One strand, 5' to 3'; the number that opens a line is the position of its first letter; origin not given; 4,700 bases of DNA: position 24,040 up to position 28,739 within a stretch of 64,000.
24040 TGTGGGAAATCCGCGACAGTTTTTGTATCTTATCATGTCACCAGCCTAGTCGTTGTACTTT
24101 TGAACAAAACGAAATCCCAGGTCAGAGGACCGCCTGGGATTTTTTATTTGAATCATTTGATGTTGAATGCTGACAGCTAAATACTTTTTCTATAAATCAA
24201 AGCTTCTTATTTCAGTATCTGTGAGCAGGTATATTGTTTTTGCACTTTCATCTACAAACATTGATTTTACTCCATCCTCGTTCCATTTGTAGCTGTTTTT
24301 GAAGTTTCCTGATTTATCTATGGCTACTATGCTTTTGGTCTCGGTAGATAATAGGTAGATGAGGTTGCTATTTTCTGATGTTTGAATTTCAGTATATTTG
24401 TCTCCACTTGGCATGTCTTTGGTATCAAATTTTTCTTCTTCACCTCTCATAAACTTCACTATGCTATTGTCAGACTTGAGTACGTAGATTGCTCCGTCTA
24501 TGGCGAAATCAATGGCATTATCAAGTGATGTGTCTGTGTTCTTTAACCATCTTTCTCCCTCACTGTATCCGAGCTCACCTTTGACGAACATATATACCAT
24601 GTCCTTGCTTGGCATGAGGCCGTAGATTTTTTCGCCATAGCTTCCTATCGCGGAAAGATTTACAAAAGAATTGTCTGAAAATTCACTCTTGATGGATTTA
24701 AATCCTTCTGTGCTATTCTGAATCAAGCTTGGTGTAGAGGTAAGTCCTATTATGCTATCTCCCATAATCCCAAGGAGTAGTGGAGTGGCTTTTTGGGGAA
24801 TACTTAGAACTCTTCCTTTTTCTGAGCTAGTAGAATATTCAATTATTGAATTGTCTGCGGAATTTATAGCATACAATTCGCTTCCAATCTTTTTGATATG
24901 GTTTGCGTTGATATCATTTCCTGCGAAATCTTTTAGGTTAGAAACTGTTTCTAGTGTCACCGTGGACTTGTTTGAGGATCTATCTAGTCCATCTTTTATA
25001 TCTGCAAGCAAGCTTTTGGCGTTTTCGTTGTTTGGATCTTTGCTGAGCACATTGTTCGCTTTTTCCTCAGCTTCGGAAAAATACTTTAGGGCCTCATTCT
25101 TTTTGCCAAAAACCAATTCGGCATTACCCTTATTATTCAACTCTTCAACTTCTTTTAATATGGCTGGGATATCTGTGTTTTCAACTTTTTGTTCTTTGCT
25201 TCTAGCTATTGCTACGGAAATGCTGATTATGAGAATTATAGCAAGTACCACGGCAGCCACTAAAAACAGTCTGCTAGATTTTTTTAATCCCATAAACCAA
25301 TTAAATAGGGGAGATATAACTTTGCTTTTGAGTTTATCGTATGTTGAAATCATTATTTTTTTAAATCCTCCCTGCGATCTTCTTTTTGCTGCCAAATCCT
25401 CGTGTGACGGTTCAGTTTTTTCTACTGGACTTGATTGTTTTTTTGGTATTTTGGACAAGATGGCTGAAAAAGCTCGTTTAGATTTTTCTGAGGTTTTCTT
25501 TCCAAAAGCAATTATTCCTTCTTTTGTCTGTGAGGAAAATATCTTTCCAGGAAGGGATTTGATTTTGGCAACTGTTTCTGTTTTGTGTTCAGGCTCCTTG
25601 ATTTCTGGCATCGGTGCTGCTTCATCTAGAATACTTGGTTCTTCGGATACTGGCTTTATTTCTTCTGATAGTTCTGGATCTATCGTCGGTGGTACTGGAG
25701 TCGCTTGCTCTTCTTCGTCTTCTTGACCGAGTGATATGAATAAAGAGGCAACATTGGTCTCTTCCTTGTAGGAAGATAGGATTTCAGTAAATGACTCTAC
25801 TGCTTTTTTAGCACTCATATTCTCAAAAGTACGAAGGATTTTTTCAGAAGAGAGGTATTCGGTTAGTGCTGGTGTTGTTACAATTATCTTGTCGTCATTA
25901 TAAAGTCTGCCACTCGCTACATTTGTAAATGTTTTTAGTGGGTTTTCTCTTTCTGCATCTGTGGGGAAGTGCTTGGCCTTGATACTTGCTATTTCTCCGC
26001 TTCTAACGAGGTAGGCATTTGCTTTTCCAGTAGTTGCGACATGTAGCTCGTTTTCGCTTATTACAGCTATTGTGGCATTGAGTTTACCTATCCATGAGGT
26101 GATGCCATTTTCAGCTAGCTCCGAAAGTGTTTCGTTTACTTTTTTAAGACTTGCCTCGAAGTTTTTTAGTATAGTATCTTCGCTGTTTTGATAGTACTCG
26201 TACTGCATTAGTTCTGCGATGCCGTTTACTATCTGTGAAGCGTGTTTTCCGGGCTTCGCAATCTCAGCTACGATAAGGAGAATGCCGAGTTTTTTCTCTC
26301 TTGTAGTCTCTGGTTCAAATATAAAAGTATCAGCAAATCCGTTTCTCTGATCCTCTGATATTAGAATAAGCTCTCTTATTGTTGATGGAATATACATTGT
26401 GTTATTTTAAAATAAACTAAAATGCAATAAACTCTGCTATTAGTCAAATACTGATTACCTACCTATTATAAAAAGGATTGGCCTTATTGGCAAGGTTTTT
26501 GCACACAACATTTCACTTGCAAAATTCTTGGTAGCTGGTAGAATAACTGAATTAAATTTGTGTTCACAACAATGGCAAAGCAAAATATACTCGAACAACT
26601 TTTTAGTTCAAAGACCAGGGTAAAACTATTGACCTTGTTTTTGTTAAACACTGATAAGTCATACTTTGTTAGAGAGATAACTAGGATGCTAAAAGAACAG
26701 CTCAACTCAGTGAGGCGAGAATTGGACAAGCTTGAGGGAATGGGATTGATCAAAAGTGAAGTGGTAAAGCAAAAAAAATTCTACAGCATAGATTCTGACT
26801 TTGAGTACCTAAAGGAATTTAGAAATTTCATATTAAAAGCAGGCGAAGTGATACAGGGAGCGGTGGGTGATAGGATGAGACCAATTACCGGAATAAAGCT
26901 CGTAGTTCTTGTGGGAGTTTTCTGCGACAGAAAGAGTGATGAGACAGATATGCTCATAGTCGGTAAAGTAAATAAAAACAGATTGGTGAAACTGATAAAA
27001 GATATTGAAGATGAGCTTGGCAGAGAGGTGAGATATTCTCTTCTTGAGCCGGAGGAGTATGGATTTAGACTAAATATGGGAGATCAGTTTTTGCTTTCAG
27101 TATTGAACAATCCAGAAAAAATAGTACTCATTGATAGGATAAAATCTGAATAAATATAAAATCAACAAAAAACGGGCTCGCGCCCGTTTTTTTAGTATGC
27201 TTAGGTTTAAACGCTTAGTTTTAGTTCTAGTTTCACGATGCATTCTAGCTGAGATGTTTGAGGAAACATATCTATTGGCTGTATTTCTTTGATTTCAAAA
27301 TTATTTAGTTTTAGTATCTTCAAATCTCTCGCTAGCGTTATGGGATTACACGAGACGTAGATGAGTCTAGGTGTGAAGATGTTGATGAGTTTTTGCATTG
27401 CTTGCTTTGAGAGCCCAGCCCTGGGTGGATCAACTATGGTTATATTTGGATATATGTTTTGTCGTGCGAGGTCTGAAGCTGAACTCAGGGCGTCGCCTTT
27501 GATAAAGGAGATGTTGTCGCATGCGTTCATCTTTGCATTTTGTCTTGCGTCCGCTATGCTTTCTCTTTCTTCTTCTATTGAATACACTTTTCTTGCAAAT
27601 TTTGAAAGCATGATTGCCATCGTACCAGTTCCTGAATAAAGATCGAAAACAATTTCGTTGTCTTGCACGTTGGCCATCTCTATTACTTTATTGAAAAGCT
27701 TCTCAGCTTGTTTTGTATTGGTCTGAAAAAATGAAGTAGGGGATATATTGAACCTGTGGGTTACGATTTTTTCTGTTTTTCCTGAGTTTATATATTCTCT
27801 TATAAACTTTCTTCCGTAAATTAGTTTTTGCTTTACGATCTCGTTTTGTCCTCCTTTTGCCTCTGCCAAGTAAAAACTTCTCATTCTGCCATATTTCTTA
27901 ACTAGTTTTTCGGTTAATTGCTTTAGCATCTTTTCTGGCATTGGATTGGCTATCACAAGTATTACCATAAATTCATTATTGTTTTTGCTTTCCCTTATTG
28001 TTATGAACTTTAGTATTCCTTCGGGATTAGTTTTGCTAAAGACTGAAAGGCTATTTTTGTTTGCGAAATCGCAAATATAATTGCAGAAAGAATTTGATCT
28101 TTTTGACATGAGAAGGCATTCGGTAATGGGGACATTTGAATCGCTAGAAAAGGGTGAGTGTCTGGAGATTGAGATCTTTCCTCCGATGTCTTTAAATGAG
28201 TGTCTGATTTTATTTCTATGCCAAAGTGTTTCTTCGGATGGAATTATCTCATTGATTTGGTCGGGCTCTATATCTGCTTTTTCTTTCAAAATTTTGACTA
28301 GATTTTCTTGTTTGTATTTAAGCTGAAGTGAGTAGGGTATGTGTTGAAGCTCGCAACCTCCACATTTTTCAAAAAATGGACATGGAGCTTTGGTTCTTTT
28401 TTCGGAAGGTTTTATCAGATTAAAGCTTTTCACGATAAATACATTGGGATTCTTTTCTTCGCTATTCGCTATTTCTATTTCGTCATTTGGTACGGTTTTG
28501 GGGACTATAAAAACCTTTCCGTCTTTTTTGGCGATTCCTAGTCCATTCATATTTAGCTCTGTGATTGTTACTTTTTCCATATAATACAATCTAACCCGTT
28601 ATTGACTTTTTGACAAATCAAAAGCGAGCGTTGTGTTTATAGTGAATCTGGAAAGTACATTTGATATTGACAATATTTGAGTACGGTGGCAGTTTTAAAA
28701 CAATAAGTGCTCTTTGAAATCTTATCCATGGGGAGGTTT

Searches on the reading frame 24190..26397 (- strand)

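Call 14: search_protein_families(library=pfam, proteins=[window:24190-26397:-], max_evalue=0.001)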
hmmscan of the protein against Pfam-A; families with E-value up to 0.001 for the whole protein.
window:24190-26397:- (735 aa): 1 family
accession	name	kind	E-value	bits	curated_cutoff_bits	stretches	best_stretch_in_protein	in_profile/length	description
PF00481.26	PP2C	-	0.00073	19.7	20.3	0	72-148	72-145/255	Protein phosphatase 2C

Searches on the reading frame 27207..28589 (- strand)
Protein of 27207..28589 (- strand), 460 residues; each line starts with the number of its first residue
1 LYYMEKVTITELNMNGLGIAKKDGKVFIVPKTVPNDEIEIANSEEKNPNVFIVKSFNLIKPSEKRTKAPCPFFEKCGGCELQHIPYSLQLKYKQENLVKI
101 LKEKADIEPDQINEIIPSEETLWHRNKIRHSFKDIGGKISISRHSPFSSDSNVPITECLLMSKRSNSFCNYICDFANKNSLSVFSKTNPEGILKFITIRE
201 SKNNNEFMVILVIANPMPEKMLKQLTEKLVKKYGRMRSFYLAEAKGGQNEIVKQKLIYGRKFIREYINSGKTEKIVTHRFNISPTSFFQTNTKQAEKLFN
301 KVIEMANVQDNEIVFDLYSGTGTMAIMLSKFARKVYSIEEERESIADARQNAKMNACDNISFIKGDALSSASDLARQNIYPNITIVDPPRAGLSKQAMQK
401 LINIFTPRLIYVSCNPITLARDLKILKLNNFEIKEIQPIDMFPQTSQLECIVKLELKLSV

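Call 14: search_protein_families(library=pfam, proteins=[window:27207-28589:-], max_evalue=0.001)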
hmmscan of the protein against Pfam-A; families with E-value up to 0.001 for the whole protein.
window:27207-28589:- (460 aa): 11 families
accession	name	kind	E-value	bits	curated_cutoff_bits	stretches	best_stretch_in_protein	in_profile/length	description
PF05958.17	tRNA_U5-meth_tr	-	2.1e-26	93.2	23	1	253-455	149-355/357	tRNA (Uracil-5-)-methyltransferase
PF09445.16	Methyltransf_15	-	1.9e-09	37.8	22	1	312-396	2-87/165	RNA cap guanine-N2 methyltransferase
PF03602.21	Cons_hypoth95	-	8.1e-09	35.8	24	1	296-402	30-137/182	Conserved hypothetical protein 95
PF13847.12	Methyltransf_31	-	1.4e-08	34.9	27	1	310-431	3-127/145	Methyltransferase domain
PF02475.24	TRM5-TYW2_MTfase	-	3.1e-08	34.2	28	1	305-368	31-97/164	TRM5/TYW2 methyltransferase domain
PF00398.26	RrnaAD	-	3.9e-06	26.6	24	1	292-370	12-88/263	Ribosomal RNA adenine dimethylase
PF05175.20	MTS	-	4.5e-06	26.9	23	1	290-375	14-98/170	Methyltransferase small domain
PF01555.25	N6_N4_Mtase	-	6.1e-06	26.8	26.7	1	251-348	133-219/221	DNA methylase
PF01135.25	PCMT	-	6.7e-05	23.2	20.3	1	280-368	43-134/210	Protein-L-isoaspartate(D-aspartate) O-methyltransferase (PCMT)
PF13649.12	Methyltransf_25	-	0.00021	22.3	27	1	314-369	1-57/97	Methyltransferase domain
PF06325.19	PrmA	-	0.00061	19.8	22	1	292-373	144-228/296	Ribosomal protein L11 methyltransferase (PrmA)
